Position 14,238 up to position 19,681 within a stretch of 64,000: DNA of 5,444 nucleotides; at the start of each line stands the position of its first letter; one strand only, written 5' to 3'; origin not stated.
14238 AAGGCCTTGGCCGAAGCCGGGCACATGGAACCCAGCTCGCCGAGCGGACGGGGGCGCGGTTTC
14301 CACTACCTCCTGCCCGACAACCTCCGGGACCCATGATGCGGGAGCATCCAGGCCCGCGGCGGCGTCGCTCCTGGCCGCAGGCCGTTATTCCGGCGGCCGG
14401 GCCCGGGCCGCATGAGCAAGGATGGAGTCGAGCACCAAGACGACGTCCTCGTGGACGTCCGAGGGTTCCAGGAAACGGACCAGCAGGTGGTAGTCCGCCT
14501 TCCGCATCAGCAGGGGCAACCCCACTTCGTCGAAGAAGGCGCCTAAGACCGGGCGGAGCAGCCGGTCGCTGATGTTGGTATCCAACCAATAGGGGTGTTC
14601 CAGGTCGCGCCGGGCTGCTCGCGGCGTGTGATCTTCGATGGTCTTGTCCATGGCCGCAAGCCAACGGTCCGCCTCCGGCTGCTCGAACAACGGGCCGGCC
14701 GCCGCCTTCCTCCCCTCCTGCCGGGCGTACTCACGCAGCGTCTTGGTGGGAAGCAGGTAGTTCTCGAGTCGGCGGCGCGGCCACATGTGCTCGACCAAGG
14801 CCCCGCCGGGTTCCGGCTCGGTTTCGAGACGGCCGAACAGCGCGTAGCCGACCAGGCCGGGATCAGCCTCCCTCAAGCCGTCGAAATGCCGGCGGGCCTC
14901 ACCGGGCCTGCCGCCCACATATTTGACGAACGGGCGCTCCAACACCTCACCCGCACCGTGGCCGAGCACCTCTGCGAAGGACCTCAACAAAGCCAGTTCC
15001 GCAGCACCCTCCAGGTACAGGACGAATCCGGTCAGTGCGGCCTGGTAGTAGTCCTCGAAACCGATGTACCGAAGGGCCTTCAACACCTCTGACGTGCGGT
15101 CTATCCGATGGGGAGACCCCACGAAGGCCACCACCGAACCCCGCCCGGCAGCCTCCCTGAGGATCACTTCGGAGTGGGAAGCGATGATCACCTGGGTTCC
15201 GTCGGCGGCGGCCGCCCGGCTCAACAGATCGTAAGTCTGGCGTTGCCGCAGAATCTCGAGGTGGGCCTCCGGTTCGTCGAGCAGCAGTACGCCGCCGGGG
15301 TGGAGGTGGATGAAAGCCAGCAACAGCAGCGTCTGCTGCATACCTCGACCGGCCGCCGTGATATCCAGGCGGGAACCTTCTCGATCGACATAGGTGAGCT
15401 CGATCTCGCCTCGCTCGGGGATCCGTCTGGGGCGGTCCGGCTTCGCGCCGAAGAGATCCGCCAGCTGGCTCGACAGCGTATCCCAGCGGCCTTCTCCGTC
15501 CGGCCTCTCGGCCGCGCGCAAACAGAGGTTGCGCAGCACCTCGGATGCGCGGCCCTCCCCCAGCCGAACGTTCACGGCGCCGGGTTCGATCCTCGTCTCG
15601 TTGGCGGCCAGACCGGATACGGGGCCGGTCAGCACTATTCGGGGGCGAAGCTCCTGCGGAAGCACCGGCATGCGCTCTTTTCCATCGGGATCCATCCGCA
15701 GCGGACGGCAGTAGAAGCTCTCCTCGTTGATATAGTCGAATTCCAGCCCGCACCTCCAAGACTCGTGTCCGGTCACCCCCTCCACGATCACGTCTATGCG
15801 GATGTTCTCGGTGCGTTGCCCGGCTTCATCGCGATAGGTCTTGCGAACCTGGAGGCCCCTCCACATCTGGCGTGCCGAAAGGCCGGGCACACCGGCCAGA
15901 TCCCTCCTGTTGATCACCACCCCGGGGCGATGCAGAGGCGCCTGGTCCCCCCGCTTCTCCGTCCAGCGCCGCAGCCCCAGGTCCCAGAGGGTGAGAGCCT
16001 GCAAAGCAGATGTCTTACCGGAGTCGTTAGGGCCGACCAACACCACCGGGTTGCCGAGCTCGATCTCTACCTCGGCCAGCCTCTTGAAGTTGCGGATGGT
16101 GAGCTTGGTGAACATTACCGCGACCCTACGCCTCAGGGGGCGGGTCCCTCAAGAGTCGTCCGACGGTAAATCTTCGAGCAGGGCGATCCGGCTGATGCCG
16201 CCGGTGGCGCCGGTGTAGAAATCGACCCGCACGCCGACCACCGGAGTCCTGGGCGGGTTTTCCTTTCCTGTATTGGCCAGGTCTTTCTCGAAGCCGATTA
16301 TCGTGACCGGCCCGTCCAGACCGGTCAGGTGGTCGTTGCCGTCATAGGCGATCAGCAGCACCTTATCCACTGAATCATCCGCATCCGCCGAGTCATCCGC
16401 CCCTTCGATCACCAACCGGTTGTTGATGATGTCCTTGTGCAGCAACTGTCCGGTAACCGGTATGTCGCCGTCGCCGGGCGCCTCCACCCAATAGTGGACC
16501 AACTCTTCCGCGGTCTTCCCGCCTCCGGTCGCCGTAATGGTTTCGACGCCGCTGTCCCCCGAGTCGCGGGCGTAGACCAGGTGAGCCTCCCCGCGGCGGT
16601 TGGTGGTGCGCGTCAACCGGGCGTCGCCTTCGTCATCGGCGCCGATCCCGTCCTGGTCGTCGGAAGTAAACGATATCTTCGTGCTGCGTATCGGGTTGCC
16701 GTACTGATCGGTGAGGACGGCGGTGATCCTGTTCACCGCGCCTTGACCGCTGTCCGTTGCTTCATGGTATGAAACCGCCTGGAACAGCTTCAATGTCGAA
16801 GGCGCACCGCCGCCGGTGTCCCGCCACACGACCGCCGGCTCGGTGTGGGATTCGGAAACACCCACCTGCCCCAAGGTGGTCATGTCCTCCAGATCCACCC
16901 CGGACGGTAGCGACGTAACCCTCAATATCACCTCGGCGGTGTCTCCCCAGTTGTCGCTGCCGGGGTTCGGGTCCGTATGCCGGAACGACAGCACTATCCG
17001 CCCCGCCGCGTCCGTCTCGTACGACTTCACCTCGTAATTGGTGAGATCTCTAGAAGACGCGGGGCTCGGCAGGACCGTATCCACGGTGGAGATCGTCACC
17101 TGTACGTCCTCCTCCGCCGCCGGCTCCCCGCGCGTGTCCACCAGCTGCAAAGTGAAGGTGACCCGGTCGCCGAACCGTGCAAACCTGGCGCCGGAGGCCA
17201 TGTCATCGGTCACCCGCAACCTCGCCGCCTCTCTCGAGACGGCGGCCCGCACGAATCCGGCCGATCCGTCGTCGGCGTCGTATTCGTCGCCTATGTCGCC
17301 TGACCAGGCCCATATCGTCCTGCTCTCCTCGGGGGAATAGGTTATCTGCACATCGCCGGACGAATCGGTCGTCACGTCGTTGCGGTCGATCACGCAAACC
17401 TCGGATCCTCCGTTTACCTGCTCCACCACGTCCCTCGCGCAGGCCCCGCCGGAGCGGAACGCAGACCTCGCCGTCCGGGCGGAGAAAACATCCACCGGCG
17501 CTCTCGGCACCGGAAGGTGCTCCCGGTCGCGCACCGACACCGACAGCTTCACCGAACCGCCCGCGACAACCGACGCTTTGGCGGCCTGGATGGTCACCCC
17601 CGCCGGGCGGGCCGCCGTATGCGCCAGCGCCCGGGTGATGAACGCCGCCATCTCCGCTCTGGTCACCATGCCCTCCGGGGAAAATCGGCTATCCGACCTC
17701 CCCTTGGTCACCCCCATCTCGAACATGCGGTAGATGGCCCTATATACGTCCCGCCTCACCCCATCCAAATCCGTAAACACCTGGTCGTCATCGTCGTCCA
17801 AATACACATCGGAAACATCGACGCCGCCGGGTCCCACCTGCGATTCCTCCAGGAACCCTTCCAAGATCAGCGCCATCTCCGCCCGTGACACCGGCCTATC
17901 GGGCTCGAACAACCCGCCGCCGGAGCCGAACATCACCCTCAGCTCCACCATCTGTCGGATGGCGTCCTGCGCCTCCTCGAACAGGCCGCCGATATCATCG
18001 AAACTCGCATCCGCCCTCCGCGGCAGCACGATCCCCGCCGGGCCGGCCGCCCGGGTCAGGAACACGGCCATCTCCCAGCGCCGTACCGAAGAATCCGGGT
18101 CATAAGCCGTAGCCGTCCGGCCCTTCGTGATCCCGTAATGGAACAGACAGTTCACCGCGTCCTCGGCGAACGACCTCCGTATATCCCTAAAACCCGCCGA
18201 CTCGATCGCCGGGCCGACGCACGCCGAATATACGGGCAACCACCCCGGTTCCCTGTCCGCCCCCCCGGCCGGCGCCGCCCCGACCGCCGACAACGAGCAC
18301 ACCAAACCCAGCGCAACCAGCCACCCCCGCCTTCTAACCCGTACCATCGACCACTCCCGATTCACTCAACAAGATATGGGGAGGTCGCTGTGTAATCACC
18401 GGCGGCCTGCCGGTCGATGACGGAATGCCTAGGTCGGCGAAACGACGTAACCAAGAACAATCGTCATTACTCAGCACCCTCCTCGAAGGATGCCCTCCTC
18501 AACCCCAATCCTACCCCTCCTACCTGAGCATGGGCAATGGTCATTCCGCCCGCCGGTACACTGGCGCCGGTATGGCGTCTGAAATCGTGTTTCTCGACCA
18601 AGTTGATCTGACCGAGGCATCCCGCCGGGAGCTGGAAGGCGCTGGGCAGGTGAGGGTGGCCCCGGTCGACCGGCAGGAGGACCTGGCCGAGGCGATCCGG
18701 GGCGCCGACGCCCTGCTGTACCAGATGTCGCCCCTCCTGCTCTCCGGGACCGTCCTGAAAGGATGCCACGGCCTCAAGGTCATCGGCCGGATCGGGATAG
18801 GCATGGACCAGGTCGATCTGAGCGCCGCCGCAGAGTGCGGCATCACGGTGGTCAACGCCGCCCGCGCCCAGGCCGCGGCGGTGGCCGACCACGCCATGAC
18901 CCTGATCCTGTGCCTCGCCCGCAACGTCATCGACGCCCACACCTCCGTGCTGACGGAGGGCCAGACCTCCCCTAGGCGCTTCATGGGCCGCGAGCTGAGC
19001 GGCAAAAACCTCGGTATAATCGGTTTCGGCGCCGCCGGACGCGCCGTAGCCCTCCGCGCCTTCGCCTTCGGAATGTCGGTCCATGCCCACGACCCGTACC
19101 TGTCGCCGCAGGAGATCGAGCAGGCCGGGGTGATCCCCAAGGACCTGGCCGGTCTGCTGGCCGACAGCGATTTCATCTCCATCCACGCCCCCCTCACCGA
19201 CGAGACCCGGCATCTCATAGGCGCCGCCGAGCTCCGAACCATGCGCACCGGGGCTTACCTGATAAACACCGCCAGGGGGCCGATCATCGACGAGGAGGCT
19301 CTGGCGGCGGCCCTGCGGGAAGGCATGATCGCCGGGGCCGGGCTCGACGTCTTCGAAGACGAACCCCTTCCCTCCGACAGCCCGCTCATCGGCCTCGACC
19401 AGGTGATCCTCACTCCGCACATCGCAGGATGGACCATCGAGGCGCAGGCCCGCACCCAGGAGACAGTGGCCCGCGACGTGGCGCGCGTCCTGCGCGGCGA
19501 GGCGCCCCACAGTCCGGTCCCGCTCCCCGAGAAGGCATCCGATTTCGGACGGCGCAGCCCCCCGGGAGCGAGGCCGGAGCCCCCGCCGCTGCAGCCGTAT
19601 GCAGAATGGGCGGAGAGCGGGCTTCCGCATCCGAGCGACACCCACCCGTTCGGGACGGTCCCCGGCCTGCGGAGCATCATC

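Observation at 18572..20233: Metabolic dehydrogenase fused to a defence-helicase-type winged-helix domain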

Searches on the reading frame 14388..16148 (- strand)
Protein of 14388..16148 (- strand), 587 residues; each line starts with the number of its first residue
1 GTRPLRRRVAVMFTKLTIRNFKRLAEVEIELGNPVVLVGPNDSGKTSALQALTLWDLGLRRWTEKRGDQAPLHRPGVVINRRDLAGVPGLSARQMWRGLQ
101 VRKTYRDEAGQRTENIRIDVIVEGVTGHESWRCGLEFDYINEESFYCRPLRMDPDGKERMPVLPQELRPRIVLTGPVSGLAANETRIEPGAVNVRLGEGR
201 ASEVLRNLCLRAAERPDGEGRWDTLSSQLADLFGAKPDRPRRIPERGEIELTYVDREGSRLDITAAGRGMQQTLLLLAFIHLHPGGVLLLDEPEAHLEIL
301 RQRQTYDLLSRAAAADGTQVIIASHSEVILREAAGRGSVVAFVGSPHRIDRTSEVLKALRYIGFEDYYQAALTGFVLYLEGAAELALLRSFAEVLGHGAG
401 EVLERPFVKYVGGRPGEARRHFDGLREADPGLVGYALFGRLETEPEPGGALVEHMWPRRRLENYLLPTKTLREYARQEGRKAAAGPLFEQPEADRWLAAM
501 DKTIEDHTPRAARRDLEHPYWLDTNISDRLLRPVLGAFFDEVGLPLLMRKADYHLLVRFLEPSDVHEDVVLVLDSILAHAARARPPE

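Call 19: search_protein_families(library=pfam, proteins=[window:14388-16148:-], max_evalue=0.001)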
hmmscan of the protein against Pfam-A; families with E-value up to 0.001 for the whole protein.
window:14388-16148:- (587 aa): 4 families
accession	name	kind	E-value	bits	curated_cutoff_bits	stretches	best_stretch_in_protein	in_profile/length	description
PF13175.12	AAA_15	-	3.1e-19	70.3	32.1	2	14-53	4-44/374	AAA ATPase domain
PF13304.12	AAA_21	-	1.7e-18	68.2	27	1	252-330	224-303/304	AAA domain, putative AbiEii toxin, Type IV TA system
PF02463.25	SMC_N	-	3e-08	33.8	40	1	14-63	3-54/220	RecF/RecN/SMC N terminal domain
PF13476.12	AAA_23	-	2.6e-07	31.9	27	1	15-54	1-41/201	AAA domain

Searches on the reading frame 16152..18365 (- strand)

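Call 19: search_protein_families(library=pfam, proteins=[window:16152-18365:-], max_evalue=0.001)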
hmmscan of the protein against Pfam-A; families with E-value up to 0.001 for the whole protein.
window:16152-18365:- (738 aa): 2 families
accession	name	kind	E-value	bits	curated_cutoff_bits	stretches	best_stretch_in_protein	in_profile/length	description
PF00395.25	SLH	-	2.1e-19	69.6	20.8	2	197-240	2-44/44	S-layer homology domain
PF02369.22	Big_1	-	6.8e-09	36.1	34.9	1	543-600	17-80/93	Bacterial Ig-like domain (group 1)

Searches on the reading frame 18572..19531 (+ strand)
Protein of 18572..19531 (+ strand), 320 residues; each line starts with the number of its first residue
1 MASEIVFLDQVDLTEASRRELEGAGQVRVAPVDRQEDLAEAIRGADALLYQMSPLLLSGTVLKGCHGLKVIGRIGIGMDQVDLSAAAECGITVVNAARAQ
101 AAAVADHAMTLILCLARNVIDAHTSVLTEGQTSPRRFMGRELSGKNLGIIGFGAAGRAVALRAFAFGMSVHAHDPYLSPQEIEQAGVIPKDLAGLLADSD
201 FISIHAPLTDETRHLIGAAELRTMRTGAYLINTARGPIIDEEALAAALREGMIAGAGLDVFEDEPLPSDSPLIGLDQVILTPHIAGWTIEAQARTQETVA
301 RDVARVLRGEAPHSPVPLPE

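Call 59: search_solved_structures(query=window:18572-19531:+, max_evalue=1e-30, show_alignments=1)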
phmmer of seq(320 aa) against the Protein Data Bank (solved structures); distinct sequences matched with E-value up to 1e-30: 93 (the best 60 are shown).
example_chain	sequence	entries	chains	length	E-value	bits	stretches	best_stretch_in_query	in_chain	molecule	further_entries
1wwk_A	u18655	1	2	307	1.5e-66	227.9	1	31-309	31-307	phosphoglycerate dehydrogenase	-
3ddn_A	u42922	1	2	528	2e-54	188.1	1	28-311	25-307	D-3-phosphoglycerate dehydrogenase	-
1ygy_A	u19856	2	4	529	2.4e-54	187.9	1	28-311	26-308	D-3-phosphoglycerate dehydrogenase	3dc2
9jnr_A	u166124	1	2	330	4.8e-54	186.9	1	14-313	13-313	McyI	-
5aov_A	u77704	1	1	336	5.2e-53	183.5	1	35-314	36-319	GLYOXYLATE REDUCTASE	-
9jnq_A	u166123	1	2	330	6.3e-53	183.2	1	15-313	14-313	McyI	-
6plf_A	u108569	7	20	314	1.8e-51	178.4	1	18-310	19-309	D-3-phosphoglycerate dehydrogenase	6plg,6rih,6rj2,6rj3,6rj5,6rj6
6cwa_A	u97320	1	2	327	2.1e-51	178.2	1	18-310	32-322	D-3-phosphoglycerate dehydrogenase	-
7cvp_A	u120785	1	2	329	2.2e-51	178.1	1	18-310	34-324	D-3-phosphoglycerate dehydrogenase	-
2g76_A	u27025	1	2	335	2.3e-51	178.1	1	18-310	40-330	D-3-phosphoglycerate dehydrogenase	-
7dkm_A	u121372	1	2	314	3.5e-51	177.5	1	18-309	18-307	D-3-phosphoglycerate dehydrogenase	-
9jcm_A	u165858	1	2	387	3.7e-51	177.4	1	35-301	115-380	D-3-phosphoglycerate dehydrogenase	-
7ewh_A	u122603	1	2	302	8.7e-51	176.2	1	18-300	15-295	D-3-phosphoglycerate dehydrogenase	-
5n6c_A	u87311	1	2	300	9.4e-51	176.1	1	18-300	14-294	D-3-phosphoglycerate dehydrogenase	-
6bii_A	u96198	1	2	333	2.6e-50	174.6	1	35-314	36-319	Glyoxylate reductase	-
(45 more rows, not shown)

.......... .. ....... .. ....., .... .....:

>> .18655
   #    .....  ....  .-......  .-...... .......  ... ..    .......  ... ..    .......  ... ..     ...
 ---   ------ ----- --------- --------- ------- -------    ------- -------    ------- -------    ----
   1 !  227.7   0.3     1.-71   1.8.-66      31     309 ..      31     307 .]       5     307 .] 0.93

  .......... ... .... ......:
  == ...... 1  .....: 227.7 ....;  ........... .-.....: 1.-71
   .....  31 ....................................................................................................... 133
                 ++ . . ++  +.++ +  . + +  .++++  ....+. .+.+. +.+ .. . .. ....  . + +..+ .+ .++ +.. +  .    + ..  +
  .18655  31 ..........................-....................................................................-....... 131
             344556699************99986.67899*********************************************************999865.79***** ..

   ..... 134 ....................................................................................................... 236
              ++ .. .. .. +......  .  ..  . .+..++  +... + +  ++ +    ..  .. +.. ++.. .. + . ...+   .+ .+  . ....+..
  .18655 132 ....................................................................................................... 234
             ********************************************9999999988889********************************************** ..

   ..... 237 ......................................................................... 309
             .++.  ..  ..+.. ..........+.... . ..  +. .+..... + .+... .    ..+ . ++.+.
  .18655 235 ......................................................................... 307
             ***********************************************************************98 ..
